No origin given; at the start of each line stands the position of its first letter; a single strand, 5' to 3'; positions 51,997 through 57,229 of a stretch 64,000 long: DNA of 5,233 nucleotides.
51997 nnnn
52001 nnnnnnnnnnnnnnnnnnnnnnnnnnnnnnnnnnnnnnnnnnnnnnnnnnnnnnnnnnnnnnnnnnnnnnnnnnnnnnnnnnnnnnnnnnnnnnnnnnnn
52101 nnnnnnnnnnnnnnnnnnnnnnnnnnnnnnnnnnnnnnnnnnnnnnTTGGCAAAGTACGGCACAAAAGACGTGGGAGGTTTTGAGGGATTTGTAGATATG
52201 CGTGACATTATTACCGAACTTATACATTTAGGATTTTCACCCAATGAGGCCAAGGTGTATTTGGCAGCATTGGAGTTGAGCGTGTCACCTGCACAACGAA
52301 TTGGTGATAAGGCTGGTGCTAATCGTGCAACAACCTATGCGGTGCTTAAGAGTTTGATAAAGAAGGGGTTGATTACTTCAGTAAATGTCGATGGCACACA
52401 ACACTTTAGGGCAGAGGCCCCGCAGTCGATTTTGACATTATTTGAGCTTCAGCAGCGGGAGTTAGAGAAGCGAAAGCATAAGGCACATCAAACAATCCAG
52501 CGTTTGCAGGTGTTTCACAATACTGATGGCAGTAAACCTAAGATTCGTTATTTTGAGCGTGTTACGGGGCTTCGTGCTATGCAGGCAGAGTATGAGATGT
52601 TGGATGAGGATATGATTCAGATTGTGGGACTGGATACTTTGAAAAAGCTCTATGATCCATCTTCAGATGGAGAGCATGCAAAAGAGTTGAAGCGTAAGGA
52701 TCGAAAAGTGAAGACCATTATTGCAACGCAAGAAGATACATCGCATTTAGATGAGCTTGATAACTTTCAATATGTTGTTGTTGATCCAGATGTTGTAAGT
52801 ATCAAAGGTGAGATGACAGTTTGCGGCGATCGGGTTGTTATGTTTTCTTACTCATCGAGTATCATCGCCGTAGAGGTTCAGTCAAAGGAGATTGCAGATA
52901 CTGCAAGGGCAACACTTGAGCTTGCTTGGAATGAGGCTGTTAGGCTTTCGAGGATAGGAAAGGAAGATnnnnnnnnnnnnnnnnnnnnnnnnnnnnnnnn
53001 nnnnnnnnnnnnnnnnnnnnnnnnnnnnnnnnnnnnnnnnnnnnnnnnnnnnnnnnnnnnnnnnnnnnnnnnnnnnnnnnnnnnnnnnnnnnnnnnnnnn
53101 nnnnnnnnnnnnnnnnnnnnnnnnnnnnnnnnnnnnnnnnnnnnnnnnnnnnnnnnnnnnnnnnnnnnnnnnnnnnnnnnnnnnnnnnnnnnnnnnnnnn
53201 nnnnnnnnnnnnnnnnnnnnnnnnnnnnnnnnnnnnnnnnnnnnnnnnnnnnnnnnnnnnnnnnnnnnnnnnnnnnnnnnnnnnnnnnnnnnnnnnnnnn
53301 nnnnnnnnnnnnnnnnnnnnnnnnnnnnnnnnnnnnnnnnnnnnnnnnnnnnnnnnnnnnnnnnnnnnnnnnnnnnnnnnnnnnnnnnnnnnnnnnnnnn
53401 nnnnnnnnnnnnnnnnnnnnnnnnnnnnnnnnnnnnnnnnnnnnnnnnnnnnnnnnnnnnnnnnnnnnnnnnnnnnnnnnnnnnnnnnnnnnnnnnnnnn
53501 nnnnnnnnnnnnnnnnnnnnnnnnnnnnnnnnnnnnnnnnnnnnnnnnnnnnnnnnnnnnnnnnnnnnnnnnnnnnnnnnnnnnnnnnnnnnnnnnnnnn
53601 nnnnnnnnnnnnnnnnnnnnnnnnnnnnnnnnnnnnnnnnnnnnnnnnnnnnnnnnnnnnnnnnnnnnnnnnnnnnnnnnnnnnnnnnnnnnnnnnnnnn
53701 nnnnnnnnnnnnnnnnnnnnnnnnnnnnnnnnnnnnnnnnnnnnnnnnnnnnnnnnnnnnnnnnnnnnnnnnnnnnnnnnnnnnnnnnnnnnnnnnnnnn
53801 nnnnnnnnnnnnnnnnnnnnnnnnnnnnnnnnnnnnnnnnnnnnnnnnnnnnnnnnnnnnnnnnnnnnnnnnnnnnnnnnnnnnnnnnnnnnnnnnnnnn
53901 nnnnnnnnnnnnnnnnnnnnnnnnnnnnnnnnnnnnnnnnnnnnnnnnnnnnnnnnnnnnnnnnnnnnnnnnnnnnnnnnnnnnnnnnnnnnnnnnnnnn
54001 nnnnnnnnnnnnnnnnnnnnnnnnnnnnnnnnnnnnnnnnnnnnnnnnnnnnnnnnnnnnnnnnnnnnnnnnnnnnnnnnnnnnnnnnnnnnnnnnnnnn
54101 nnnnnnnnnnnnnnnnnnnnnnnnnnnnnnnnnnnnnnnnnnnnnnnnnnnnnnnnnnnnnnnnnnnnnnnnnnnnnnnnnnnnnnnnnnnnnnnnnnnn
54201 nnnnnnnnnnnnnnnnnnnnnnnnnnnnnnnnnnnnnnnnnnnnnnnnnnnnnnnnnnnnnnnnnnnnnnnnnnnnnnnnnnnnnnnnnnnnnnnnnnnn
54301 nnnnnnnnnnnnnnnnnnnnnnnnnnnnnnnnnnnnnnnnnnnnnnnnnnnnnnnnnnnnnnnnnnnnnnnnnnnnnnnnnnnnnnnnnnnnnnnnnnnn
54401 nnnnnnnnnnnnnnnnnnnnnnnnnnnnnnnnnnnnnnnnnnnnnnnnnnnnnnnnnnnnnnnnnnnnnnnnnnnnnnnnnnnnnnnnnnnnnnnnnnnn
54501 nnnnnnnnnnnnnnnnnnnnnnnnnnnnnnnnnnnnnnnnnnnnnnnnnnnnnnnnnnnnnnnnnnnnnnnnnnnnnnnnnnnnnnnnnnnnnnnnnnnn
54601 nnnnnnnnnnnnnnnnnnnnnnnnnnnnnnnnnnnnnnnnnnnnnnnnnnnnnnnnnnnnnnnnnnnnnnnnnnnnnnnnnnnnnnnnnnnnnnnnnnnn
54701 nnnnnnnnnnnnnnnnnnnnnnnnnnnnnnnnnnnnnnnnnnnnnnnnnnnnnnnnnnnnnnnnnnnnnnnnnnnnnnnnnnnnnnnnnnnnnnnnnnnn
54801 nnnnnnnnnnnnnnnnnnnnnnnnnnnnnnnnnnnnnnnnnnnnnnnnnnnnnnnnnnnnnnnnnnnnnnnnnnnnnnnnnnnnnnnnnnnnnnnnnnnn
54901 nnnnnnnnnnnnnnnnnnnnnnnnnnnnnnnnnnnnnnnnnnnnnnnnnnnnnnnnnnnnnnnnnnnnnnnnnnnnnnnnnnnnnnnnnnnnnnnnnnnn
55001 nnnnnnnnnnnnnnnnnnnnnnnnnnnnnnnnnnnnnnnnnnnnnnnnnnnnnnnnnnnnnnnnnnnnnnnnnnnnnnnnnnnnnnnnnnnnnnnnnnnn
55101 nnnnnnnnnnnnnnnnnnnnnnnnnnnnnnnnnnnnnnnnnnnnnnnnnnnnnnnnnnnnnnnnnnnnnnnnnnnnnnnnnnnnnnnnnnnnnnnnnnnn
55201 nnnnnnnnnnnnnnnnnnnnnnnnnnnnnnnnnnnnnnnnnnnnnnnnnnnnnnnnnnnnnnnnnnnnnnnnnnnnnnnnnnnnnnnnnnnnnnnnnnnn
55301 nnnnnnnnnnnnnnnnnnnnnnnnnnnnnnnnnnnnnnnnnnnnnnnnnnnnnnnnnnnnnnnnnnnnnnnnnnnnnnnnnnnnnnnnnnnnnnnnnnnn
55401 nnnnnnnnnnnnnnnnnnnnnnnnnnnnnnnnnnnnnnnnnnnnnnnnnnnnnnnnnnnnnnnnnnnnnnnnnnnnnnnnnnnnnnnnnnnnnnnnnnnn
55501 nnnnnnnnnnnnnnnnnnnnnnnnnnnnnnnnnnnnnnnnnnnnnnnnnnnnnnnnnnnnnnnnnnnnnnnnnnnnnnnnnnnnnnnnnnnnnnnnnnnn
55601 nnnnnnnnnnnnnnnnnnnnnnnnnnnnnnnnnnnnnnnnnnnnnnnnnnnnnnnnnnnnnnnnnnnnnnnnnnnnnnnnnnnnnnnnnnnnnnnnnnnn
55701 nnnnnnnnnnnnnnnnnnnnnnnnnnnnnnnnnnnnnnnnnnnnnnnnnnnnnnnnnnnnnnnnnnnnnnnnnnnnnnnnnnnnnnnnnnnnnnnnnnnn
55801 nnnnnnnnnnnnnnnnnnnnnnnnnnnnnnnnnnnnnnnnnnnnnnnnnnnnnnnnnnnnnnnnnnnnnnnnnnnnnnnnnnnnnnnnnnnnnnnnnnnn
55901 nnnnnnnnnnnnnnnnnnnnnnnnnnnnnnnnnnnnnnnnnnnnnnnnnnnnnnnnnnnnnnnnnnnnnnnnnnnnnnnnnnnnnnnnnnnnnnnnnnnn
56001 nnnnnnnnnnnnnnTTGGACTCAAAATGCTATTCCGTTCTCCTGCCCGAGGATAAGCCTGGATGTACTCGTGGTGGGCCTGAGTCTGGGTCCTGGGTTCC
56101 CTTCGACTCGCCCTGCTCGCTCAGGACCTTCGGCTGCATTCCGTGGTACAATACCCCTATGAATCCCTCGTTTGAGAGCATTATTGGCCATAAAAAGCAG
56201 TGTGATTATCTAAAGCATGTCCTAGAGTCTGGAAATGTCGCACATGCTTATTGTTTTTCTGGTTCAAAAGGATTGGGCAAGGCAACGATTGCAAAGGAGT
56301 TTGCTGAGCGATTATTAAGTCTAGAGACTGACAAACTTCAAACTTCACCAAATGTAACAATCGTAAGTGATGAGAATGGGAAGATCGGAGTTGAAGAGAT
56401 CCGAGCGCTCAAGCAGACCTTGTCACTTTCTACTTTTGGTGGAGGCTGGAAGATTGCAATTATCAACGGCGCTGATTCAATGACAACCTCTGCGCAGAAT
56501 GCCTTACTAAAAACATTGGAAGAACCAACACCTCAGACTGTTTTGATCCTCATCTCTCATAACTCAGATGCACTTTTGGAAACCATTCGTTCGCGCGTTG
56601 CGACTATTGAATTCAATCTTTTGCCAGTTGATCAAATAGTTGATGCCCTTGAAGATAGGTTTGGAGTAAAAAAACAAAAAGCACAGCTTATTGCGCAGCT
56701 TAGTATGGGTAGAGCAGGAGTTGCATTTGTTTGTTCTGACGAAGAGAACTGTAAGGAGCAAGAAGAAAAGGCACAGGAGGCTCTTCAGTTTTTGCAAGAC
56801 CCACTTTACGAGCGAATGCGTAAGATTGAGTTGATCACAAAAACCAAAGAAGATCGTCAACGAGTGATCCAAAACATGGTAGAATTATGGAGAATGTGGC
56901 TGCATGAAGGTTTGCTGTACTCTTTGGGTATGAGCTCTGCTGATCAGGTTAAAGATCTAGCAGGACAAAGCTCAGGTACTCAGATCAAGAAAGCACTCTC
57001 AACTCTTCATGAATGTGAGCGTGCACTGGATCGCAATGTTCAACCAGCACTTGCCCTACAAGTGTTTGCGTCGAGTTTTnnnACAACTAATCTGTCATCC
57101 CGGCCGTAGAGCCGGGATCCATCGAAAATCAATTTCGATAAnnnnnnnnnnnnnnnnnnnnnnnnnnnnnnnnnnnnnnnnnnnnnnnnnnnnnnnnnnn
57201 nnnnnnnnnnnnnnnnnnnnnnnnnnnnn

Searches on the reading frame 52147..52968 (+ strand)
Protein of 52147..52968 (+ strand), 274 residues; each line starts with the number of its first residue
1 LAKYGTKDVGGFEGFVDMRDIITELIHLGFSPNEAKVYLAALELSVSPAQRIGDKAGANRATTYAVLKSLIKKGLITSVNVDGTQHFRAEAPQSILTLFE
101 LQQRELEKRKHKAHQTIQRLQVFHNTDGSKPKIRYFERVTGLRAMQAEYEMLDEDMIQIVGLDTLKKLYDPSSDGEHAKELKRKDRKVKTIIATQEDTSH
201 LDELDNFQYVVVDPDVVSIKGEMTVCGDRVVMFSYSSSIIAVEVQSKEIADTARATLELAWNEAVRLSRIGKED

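Call 101: search_protein_families(library=pfam, proteins=[window:52147-52968:+], max_evalue=0.0001)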
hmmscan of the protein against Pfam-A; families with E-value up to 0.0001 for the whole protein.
window:52147-52968:+ (274 aa): 1 family
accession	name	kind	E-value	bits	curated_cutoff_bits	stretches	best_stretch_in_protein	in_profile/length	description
PF01978.25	TrmB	-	1.1e-11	44.8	25.6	1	27-81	3-57/68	Sugar-specific transcriptional regulator TrmB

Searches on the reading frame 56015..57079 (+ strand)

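Call 56: search_protein_families(library=pfam, proteins=[window:56015-57079:+], max_evalue=0.00001)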
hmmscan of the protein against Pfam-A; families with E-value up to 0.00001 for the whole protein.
window:56015-57079:+ (355 aa): 2 families
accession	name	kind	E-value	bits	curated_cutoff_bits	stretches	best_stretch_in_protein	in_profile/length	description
PF13177.12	DNA_pol3_delta2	-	9.3e-40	136.7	27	1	59-201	2-158/161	DNA polymerase III, delta subunit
PF00004.35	AAA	-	1.4e-06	29.2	21.2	1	80-198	2-126/131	ATPase family associated with various cellular activities (AAA)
